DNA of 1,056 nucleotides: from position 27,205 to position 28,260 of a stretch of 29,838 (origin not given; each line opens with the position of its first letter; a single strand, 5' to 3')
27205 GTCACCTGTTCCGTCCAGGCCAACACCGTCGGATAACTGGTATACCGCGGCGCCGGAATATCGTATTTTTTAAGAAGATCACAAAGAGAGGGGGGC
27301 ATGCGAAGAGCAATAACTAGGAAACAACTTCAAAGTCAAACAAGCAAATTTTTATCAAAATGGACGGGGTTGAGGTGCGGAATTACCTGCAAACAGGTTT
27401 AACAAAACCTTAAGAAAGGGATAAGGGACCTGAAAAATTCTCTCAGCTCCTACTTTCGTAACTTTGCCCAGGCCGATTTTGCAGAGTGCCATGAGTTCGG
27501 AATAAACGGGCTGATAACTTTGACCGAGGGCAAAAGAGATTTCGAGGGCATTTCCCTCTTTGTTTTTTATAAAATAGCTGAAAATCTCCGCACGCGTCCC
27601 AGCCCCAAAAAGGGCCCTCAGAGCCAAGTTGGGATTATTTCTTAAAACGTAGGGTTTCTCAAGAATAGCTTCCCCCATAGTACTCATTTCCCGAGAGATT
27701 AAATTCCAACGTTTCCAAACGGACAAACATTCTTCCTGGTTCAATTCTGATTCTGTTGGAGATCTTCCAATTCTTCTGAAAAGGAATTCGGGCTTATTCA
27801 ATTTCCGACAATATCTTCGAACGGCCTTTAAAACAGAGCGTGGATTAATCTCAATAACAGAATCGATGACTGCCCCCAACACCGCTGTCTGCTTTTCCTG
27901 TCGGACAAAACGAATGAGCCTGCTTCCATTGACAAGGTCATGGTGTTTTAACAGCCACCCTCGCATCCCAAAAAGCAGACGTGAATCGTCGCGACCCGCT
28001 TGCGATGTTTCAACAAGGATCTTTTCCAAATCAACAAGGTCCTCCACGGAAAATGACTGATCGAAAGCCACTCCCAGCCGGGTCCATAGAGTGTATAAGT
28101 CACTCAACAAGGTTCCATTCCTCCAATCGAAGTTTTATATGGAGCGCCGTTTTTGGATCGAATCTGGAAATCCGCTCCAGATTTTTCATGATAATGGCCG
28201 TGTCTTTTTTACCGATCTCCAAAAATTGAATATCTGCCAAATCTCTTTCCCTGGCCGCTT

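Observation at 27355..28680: Overlapping MNT-like nucleotidyltransferase plus 251-aa HEPN-like/wHTH protein: candidate uncharacterised TA or defence pair with a palindromic operator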

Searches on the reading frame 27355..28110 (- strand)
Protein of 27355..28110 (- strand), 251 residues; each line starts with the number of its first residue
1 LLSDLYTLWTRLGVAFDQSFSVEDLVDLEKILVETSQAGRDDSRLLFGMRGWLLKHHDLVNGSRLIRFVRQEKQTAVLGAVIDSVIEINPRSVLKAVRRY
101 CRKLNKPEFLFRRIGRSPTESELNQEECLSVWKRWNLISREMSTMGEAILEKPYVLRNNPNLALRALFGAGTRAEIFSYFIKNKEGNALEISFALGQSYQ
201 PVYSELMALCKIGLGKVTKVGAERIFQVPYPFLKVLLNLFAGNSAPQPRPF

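Call 3: search_protein_families(library=pfam, proteins=[window:27355-28110:-], max_evalue=1)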
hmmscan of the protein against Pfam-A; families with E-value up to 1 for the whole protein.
window:27355-28110:- (251 aa): 0 families

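Call 5: search_protein_families(library=ncbifam, proteins=[window:27355-28110:-], max_evalue=1)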
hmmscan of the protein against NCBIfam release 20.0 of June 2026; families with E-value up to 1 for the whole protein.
window:27355-28110:- (251 aa): 1 family
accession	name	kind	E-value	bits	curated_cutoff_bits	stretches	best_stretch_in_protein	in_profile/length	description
NF009916.0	PRK13376.1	equivalog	0.23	9.9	800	1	94-159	212-272/525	bifunctional aspartate carbamoyltransferase catalytic subunit/aspartate carbamoyltransferase regulatory subunit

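Call 6: search_protein_families(library=padloc, proteins=[window:27355-28110:-], max_evalue=1)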
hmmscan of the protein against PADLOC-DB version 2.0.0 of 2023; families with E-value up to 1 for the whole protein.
window:27355-28110:- (251 aa): 0 families

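Call 7: find_homologous_proteins(query=window:27355-28110:-, max_evalue=0.01)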
Query window:27355-28110:- (251 aa): 58 proteins with E <= 0.01 among 1281 candidates.
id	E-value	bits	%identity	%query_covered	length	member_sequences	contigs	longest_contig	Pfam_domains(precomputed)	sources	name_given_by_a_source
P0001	9.7e-153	525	100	95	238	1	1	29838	-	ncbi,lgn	-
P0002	4.4e-124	431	82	96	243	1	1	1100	-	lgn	-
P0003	2.2e-105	370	70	96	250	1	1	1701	-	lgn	-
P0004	3.8e-97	343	62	99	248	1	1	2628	-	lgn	-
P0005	7.0e-96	339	65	94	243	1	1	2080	-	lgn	-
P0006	1.4e-91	324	65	94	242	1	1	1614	-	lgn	-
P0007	1.3e-83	298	59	94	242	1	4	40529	-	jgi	jgi:hypothetical protein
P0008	5.5e-81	290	58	92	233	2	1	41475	-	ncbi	-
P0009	5.3e-78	280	56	93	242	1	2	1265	-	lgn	-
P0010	5.7e-77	277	53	96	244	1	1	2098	-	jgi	-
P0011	2.4e-76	275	55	91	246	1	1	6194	-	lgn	-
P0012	1.4e-75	272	54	91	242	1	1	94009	-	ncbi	-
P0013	2.3e-75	271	54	91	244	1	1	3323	-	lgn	-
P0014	4.5e-75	270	54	93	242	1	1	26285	-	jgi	jgi:hypothetical protein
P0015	1.3e-74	269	52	99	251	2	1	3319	-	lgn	-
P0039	3.0e-69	251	52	94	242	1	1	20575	-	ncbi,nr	ncbi:MAG: hypothetical protein HQM16_14310 [Deltaproteobacteria bacterium]|nr:hypothetical protein [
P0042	6.6e-69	250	51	96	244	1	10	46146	-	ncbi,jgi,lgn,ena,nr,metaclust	ncbi:MAG: hypothetical protein COV43_07770 [Deltaproteobacteria bacterium CG11_big_fil_rev_8_21_14_0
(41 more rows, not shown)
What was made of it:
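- Checked: The deposited gene call of 238 aa (P0001, call 7) is therefore too short.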

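Call 9: find_related_loci(query=A1, collection=genome_contigs, flank=4000)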
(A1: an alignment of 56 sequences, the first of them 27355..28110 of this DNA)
Query A1 (251 aa) in genome_contigs; peptide patterns used: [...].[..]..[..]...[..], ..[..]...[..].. (x = any residue, [..] = any of these).
47 stretches matched a pattern; 5 encode a relative of the query (tblastn E <= 1e-3); 5 distinct loci.
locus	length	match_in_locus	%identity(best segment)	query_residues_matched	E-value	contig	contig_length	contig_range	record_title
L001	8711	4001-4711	58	5-242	6e-93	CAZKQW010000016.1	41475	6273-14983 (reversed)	MAG TPA_asm: uncultured Pseudomonadota bacterium isolate SRP278252_co2_16 genome assembly, contig: NODE_1691_length_4147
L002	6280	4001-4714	53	4-241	7e-83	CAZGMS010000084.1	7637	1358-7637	MAG TPA_asm: uncultured Nitrospirales bacterium isolate binchicken_co169_220 genome assembly, contig: k99_180479, whole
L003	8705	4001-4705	52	3-236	3e-77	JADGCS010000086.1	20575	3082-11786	MAG: Deltaproteobacteria bacterium isolate nXXbin1 nXX_bin1_NODE_86_length_20575_cov_8.014329, whole genome shotgun sequ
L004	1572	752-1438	51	9-237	4e-77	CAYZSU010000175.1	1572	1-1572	MAG TPA_asm: uncultured Myxococcales bacterium isolate SRP077602_co7_165 genome assembly, contig: NODE_263383_length_157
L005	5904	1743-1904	52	184-236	7e-8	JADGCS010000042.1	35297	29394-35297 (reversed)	MAG: Deltaproteobacteria bacterium isolate nXXbin1 nXX_bin1_NODE_42_length_35297_cov_4.442650, whole genome shotgun sequ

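Call 10: find_related_loci(query=A1, collection=metagenome_contigs, flank=4000)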
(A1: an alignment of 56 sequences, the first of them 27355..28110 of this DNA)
Query A1 (251 aa) in metagenome_contigs; peptide patterns used: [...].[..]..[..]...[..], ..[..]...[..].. (x = any residue, [..] = any of these).
70 stretches matched a pattern; 10 encode a relative of the query (tblastn E <= 1e-3); 10 distinct loci.
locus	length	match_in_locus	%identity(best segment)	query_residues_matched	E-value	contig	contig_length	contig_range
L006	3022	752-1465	53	4-241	8e-84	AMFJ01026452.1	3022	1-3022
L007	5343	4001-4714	53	4-241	8e-83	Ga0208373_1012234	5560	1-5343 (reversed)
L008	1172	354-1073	54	4-242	1e-85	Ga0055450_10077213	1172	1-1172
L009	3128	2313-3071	52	1-250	2e-79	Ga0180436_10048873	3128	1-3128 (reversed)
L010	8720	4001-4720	51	1-240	6e-71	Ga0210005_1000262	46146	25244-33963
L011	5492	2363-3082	51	1-240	6e-71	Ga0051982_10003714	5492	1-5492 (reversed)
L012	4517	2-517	47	82-250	1e-41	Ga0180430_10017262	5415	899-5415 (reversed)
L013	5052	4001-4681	32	1-228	3e-33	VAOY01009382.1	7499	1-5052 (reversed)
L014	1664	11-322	50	121-224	4e-29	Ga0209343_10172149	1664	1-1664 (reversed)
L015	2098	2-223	49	161-234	4e-17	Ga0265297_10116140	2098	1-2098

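Call 16: search_solved_structures(query=A1, max_evalue=10, show_alignments=2)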
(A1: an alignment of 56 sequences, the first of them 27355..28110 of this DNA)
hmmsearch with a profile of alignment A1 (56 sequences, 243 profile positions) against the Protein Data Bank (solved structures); distinct sequences matched with E-value up to 10: 27.
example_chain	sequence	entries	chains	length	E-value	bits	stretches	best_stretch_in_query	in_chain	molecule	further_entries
1r1u_A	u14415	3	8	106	3.9e-05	26.3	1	180-239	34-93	repressor protein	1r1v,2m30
2kjb_A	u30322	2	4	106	3.9e-05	26.2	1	180-239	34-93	CzrA protein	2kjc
6cdb_A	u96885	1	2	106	6e-05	25.6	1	180-239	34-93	ArsR family transcriptional regulator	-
6cda_A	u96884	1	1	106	0.00011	24.8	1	181-239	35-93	ArsR family transcriptional regulator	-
4rs8_A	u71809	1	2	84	0.00022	23.8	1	173-240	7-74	AspA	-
5k1y_C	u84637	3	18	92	0.00047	22.7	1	173-239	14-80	AspA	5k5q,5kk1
5k5o_A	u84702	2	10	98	0.00055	22.5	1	173-239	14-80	AspA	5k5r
4ggg_A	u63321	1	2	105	0.00059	22.4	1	180-239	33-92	Repressor protein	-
1r22_A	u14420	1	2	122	0.018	17.5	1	180-235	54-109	Transcriptional repressor smtB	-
1r1t_A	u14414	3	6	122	0.031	16.8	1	180-235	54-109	Transcriptional repressor smtB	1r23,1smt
7suk_LK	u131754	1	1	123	0.16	14.4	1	110-153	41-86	U3 small nucleolar RNA-associated protein 9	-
6j05_A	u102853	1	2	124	0.19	14.2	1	169-240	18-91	Transcriptional regulator ArsR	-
4aso_A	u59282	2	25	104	0.23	13.9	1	184-230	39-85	TUBR FROM BACILLUS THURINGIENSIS PBTOXIS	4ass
1j9a_A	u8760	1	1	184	0.27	13.7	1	91-135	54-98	OLIGORIBONUCLEASE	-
6nd4_K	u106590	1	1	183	0.27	13.7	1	110-152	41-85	Utp9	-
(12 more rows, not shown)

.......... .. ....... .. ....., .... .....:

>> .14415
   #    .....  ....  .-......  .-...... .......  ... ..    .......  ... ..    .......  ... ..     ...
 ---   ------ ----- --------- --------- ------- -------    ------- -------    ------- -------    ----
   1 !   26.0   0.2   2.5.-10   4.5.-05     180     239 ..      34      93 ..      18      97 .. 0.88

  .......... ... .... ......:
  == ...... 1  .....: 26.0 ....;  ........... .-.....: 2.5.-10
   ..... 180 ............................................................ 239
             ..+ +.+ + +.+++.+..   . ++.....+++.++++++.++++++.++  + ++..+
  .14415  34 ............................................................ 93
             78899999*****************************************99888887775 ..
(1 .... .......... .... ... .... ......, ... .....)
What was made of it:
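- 27355..27600 (-): C-terminal ArsR-like winged helix-turn-helix (about residues 171-241), a low-confidence tail, and the stop codon of the 251-aa partner. Profile against PDB: CzrA/ArsR at E 4e-5 over residues 180-239 (call 16).
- On ArsR/SmtB-like winged helix: E 4e-5 to CzrA (call 16).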

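Call 22: predict_structure(alignment_id=A1)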
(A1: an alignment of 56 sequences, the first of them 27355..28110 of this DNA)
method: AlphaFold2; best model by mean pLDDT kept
length: 251 residues; sequences in the alignment: 56
mean_pLDDT: 94.3   pTM: 0.90
mean pLDDT of the five models: 94.3, 94.0, 93.9, 93.8, 92.8
residues with pLDDT >= 90: 222; 70-90: 19; 50-70: 9; < 50: 1
segments of 3 or more residues with pLDDT < 50: none
pLDDT, mean of each block of 10 residues (from residue 1): 91 96 92 98 98 98 97 98 98 97 98 97 98 98 92 95 95 96 96 95 98 97 96 88 58 44
secondary structure, 60 per line:
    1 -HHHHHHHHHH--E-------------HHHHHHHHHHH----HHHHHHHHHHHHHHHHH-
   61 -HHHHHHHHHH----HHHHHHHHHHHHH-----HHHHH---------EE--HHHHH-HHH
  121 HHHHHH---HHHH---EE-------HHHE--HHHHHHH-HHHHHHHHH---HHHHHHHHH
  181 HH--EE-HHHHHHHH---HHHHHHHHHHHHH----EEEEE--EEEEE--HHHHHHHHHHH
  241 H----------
elements in order: H2-11 H28-38 H43-59 H62-71 H76-88 H94-98 H112-116 H118-126 H130-133 H152-158 H160-168 H172-182 H188-195 H199-211 E216-220 E223-227 H230-241

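Call 25: search_protein_representatives(alignment_id=A1)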
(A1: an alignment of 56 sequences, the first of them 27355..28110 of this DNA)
Query: 56 sequences, 243 profile positions. Proteins with E-value up to 0.001 (for the whole library): 967; up to 1e-10: 340; up to 1e-30: 29. The best 150 are listed.
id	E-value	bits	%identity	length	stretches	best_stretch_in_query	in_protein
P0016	4.5e-113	392.8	-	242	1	2-242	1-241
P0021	5.2e-111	386.1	-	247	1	1-239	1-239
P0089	1.8e-78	279.5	-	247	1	1-230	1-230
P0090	2.3e-67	243.2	-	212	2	3-107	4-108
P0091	4.3e-62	225.9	-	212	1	1-163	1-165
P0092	3.3e-51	190.2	-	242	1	3-230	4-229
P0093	3.0e-50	187.1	-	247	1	1-234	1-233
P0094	7.0e-50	185.9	-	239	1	3-231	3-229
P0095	1.7e-47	178.1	-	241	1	1-235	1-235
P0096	4.7e-47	176.6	-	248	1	3-235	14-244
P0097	5.8e-45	169.8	-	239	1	4-235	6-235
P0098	1.1e-44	168.9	-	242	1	5-236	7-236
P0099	4.1e-42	160.5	-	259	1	3-234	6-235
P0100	4.3e-42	160.4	-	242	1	3-233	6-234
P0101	8.8e-40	152.8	-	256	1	5-237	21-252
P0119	3.6e-29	118.1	-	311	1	2-234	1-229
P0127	4.6e-25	104.7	-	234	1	5-232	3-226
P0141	2.8e-22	95.5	-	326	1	6-228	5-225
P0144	1.1e-21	93.6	-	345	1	4-237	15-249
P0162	1.9e-18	83.0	-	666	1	4-229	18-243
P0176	1.8e-17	79.8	-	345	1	3-235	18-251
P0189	1.2e-16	77.0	-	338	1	3-233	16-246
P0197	3.2e-16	75.7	-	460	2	3-76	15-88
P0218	1.3e-15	73.7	-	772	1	4-231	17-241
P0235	6.3e-15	71.4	-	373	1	7-234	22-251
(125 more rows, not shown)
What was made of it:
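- The partner family is large: 967 representatives of 50%-identity clusters at E<=1e-3 (call 25).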

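Call 26: search_protein_families(library=pfam, proteins=[P0144, P0162, P0218, P0176, P0189, P0119, P0141, P0099, P0197, P0235], max_evalue=0.01)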
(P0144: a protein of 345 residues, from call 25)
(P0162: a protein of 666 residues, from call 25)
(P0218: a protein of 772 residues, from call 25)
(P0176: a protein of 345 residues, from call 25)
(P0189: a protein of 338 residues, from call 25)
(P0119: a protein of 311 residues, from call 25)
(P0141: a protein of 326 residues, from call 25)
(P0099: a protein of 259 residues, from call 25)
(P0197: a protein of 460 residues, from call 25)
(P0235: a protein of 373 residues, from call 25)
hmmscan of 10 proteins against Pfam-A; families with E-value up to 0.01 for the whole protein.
P0144 (345 aa): 2 families
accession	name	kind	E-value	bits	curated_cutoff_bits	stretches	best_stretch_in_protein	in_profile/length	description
PF24172.1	CdiI_ImmP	-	0.00064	20.4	33.2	1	55-138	2-86/129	CdiI immunity protein EcoliA0-like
PF01978.25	TrmB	-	0.0033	17.7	25.6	1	193-232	18-57/68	Sugar-specific transcriptional regulator TrmB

P0162 (666 aa): 1 family
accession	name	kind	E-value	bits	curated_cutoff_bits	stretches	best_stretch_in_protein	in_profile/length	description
PF18928.5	DUF5677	-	8e-10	39.5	27.1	1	416-566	6-155/166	Family of unknown function (DUF5677)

P0218 (772 aa): 0 families

P0176 (345 aa): 0 families

P0189 (338 aa): 2 families
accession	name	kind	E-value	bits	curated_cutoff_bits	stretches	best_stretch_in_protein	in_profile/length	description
PF01978.25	TrmB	-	7.1e-05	23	25.6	1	189-239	13-62/68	Sugar-specific transcriptional regulator TrmB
PF01022.26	HTH_5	-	0.0046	17.2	22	0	186-228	4-45/47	Bacterial regulatory protein, arsR family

P0119 (311 aa): 2 families
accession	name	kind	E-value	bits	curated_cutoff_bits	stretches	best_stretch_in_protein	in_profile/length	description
PF25212.1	HVO_A0114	-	1e-05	25.6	27.6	1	167-224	24-80/84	HVO_A0114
PF01978.25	TrmB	-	0.00026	21.2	25.6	1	168-222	11-63/68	Sugar-specific transcriptional regulator TrmB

P0141 (326 aa): 4 families
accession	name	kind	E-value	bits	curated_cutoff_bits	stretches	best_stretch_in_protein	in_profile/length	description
PF25212.1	HVO_A0114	-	2e-06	28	27.6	1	175-225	30-79/84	HVO_A0114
PF09339.16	HTH_IclR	-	9.2e-06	25.8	22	1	169-215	4-51/52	IclR helix-turn-helix domain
PF12802.13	MarR_2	-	1.8e-05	25.2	27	1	177-218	14-56/61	MarR family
PF12840.13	HTH_20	-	0.00082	19.7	27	1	168-215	5-51/51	Helix-turn-helix domain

P0099 (259 aa): 2 families
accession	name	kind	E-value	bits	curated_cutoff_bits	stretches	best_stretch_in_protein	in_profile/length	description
PF01978.25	TrmB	-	0.00047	20.4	25.6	1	175-227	11-62/68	Sugar-specific transcriptional regulator TrmB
PF25212.1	HVO_A0114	-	0.0016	18.6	27.6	1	173-227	23-77/84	HVO_A0114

P0197 (460 aa): 3 families
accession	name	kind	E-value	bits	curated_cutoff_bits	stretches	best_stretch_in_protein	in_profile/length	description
PF16995.10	tRNA-synt_2_TM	-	0.00017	21.9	26.8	1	256-324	49-128/215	Transmembrane region of lysyl-tRNA synthetase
PF13398.12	Peptidase_M50B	-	0.0016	18.7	26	1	242-327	62-143/201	Peptidase M50B-like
PF19948.4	DUF6410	-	0.003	17.8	25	1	230-318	91-181/189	Family of unknown function (DUF6410)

P0235 (373 aa): 4 families
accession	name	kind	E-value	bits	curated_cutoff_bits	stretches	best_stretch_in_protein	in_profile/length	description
PF09339.16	HTH_IclR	-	2.4e-05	24.4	22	1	192-233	7-48/52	IclR helix-turn-helix domain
PF12802.13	MarR_2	-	3.7e-05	24.2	27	1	191-236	8-53/61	MarR family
PF12840.13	HTH_20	-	0.00043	20.6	27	1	189-220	5-35/51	Helix-turn-helix domain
PF01978.25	TrmB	-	0.00043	20.5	25.6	1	200-247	19-66/68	Sugar-specific transcriptional regulator TrmB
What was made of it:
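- Tried and rejected: A sub-threshold CdiI_ImmP hit in one distant member, which I ignored (call 26).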

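Call 32: find_encoding_contigs(protein=P0092, flank=3000, max_places=3)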
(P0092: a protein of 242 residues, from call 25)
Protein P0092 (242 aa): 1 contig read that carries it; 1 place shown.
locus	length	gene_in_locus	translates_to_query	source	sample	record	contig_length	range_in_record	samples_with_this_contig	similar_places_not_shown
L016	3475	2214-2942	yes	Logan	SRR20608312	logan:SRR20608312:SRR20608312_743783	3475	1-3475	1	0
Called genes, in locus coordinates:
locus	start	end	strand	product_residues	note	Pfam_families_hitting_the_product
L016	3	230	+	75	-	?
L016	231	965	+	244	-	-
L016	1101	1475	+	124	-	-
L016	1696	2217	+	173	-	PF19502:DUF6036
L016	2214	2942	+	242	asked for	-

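Call 34: find_encoding_contigs(protein=P0176, flank=4000, max_places=3)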
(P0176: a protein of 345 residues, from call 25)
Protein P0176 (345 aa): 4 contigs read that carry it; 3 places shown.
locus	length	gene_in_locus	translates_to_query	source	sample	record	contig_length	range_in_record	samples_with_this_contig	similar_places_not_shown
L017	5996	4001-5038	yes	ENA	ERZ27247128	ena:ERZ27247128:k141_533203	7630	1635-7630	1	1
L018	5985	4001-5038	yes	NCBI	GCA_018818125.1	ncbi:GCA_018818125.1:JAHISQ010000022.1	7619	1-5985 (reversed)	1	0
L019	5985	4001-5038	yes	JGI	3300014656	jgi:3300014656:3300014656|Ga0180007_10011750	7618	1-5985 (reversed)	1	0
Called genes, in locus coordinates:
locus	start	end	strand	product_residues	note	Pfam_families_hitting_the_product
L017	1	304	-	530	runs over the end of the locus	PF00497:SBP_bac_3 (faint)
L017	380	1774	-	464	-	PF00144:Beta-lactamase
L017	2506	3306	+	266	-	PF18433:DUF5610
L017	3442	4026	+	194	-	PF19502:DUF6036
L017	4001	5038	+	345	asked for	-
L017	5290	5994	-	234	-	?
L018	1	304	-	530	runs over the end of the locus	PF00497:SBP_bac_3 (faint)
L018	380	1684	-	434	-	PF00144:Beta-lactamase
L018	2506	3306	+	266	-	PF18433:DUF5610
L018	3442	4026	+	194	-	PF19502:DUF6036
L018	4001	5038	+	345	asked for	-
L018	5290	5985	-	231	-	PF00266:Aminotran_5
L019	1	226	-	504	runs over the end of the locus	PF00497:SBP_bac_3 (faint)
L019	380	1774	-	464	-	PF00144:Beta-lactamase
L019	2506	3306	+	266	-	PF18433:DUF5610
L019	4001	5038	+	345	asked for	-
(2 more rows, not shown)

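Call 35: find_encoding_contigs(protein=P0127, flank=4000, max_places=3)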
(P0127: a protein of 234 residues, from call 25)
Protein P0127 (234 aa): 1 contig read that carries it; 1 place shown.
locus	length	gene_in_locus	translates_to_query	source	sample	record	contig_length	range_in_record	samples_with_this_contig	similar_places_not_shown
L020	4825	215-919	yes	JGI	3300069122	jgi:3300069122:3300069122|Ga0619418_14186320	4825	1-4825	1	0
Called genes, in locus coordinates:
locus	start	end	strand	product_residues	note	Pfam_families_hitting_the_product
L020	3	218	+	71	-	?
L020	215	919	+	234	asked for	-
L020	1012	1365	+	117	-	PF02604:PhdYeFM_antitox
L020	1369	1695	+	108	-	PF05016:ParE_toxin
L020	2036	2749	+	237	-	PF01909:NTP_transf_2, PF18765:Polbeta (weak)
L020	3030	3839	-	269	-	PF13338:AbiEi_4 (weak), PF09407:AbiEi_1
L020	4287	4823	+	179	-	?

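Call 53: find_encoding_contigs(protein=P0012, flank=8000, max_places=2)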
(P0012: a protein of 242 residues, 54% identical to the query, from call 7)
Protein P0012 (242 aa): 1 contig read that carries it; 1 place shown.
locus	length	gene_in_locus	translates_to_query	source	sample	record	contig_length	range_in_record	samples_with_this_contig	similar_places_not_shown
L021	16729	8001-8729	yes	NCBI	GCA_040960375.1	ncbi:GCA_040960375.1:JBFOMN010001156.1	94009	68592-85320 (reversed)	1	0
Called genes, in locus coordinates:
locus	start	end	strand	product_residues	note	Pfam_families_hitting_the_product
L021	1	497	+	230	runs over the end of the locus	-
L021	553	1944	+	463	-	-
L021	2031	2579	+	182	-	PF10543:ORF6N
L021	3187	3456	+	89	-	-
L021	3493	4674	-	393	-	PF07396:Porin_O_P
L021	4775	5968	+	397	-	PF00999:Na_H_Exchanger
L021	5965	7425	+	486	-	PF00999:Na_H_Exchanger, PF02080:TrkA_C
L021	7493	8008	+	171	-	PF19502:DUF6036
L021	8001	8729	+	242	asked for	-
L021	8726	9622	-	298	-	PF05951:Peptidase_M15_2, PF08291:Peptidase_M15_3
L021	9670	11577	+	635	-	PF01464:SLT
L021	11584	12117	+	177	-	PF00293:NUDIX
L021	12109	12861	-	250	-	PF20772:TACO1_YebC_N, PF01709:Transcrip_reg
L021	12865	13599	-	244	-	PF03009:GDPD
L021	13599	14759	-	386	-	PF04768:NAT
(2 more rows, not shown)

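Call 54: find_encoding_contigs(protein=P0007, flank=8000, max_places=2)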
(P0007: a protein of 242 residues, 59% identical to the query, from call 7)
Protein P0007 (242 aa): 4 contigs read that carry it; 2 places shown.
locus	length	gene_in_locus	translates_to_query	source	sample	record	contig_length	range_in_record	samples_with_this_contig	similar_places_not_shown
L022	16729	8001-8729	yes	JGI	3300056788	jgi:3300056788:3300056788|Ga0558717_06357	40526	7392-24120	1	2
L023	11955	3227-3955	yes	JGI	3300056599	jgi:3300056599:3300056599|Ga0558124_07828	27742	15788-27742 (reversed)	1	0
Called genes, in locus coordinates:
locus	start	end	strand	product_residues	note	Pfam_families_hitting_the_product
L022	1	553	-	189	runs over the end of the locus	-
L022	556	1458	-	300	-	-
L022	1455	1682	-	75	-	-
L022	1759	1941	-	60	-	-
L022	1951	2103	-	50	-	-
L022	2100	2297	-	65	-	-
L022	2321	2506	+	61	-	-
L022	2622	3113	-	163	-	-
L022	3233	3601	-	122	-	-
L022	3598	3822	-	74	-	PF13744:HTH_37, PF12844:HTH_19, PF13560:HTH_31, PF01381:HTH_3, PF13443:HTH_26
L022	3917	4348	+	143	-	PF12844:HTH_19 (weak), PF13560:HTH_31, PF01381:HTH_3, PF13443:HTH_26 (weak)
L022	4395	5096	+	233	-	-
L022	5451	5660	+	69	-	PF13560:HTH_31 (weak), PF12844:HTH_19 (weak), PF01381:HTH_3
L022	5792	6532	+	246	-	-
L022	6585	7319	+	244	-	-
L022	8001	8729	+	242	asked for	-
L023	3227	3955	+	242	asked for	-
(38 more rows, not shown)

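Call 55: find_encoding_contigs(protein=P0042, flank=8000, max_places=2)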
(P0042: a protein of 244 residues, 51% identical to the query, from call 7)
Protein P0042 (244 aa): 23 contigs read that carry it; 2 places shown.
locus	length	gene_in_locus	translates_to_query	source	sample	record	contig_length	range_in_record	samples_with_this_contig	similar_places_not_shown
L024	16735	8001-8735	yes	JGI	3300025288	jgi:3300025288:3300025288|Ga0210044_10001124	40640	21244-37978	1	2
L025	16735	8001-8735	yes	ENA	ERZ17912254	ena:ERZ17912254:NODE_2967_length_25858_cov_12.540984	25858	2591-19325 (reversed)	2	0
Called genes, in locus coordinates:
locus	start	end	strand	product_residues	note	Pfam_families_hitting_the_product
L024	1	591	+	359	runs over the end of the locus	-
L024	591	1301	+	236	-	-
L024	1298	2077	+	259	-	-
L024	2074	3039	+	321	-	PF03743:TrbI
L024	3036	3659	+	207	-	-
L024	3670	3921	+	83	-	-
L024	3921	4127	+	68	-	-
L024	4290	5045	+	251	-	PF13814:Replic_Relax (weak)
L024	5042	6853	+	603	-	PF02534:T4SS-DNA_transf (faint), PF12696:TraG-D_C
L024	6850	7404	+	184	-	PF01551:Peptidase_M23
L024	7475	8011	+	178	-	PF19502:DUF6036, PF08843:AbiEii (weak)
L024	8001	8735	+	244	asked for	-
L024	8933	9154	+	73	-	-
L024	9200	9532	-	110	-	PF13192:Thioredoxin_3 (weak)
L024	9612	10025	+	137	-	PF00376:MerR, PF13411:MerR_1, PF09278:MerR-DNA-bind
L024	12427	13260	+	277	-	PF08843:AbiEii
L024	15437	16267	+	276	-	PF08843:AbiEii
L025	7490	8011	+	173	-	PF19502:DUF6036, PF08843:AbiEii (weak)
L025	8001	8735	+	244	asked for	-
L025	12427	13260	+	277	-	PF08843:AbiEii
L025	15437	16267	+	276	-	PF08843:AbiEii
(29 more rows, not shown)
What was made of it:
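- One copy lies on a conjugative element next to mer genes (call 55).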
